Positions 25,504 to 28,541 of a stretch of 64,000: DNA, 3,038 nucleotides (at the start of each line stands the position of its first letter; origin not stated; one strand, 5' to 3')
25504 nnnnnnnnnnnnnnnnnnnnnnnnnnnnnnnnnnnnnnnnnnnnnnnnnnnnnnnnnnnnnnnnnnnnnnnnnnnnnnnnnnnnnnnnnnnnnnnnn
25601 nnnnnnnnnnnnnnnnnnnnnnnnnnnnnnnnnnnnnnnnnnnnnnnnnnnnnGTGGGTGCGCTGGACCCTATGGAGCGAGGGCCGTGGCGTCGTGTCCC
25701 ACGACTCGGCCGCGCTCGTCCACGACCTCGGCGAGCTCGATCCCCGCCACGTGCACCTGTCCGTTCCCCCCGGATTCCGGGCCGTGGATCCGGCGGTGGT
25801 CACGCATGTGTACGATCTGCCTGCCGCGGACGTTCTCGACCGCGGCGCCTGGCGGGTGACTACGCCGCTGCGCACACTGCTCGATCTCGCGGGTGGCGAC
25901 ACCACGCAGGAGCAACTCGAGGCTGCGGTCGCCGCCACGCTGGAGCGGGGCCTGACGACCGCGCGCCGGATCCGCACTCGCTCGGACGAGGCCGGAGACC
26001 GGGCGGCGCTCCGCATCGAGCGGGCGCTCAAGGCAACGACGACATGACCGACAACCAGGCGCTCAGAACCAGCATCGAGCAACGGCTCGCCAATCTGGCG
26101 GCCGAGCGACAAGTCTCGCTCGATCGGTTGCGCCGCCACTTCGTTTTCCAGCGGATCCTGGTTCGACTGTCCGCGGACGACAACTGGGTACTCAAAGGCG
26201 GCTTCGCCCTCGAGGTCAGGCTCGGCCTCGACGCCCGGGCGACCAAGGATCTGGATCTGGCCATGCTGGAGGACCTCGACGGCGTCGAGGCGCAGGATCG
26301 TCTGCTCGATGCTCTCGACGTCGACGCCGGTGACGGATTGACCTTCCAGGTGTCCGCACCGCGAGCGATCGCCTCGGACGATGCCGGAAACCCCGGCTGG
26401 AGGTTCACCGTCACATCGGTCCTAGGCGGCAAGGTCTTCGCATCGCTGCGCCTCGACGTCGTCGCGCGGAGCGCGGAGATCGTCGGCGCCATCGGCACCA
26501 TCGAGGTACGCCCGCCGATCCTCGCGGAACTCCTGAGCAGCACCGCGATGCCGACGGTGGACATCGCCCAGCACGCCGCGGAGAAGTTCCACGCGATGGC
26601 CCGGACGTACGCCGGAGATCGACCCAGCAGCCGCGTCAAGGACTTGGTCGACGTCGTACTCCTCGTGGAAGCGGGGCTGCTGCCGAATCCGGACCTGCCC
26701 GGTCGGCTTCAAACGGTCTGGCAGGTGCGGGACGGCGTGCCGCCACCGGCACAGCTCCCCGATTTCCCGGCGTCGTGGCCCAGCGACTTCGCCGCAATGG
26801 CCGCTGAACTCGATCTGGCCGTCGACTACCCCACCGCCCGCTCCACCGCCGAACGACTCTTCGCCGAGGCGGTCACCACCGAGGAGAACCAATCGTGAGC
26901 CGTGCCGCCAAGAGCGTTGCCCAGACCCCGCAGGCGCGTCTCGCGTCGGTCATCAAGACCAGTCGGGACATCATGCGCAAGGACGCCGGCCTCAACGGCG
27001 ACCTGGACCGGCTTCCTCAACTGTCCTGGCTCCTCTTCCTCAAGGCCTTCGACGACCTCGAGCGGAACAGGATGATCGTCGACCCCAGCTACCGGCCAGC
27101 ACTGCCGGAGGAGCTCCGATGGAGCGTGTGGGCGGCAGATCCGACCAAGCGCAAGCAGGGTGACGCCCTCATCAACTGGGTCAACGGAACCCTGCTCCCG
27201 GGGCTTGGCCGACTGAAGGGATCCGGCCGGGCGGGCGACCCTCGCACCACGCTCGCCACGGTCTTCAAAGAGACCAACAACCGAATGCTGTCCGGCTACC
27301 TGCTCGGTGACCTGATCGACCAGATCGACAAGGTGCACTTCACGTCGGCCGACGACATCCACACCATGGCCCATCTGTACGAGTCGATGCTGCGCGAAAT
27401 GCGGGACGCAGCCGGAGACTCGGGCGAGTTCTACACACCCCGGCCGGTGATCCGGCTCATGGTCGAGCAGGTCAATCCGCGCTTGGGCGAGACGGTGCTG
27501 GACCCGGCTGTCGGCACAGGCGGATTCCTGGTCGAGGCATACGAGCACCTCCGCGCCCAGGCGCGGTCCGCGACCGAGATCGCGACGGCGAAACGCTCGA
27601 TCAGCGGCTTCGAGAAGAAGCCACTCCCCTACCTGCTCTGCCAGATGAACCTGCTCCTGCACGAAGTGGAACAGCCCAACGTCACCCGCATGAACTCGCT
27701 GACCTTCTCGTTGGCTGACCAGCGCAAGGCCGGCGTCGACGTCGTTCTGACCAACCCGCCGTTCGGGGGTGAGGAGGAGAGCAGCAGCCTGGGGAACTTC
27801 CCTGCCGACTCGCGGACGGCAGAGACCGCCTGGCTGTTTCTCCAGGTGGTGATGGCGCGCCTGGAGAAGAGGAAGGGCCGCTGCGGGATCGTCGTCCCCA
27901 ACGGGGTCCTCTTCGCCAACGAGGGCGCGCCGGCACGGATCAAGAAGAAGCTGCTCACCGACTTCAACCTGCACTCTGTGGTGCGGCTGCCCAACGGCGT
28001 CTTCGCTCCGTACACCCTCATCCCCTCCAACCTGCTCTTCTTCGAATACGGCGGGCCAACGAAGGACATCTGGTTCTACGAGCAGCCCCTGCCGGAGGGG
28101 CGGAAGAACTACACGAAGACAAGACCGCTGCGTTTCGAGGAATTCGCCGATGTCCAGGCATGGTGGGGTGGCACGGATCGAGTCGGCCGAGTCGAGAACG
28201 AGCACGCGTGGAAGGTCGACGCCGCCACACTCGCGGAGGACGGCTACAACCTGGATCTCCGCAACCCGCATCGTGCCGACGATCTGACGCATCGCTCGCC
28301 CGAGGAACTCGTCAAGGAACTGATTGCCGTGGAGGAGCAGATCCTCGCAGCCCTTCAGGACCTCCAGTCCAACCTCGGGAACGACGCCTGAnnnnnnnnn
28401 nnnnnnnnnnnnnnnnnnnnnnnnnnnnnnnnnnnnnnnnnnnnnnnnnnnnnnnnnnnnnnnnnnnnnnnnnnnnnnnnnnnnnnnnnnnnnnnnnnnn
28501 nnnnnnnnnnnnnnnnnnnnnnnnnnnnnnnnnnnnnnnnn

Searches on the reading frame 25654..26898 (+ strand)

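Call 89: search_protein_families(library=pfam, proteins=[window:25654-26898:+], max_evalue=0.00001)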
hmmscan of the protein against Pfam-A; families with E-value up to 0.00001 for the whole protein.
window:25654-26898:+ (414 aa): 1 family
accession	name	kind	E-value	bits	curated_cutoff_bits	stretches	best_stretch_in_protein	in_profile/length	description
PF08843.17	AbiEii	-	7.5e-29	101.8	22.5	1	167-393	5-230/238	Nucleotidyl transferase AbiEii toxin, Type IV TA system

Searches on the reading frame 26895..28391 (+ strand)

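Call 89: search_protein_families(library=pfam, proteins=[window:26895-28391:+], max_evalue=0.00001)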
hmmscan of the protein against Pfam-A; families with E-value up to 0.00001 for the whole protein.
window:26895-28391:+ (498 aa): 2 families
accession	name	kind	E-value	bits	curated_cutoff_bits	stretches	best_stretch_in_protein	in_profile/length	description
PF02384.22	N6_Mtase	-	6e-62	210.2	20.4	1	155-461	3-305/311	N-6 DNA Methylase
PF07669.17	Eco57I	-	2.8e-09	37.7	25.3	1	270-370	64-171/171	Eco57I restriction-modification methylase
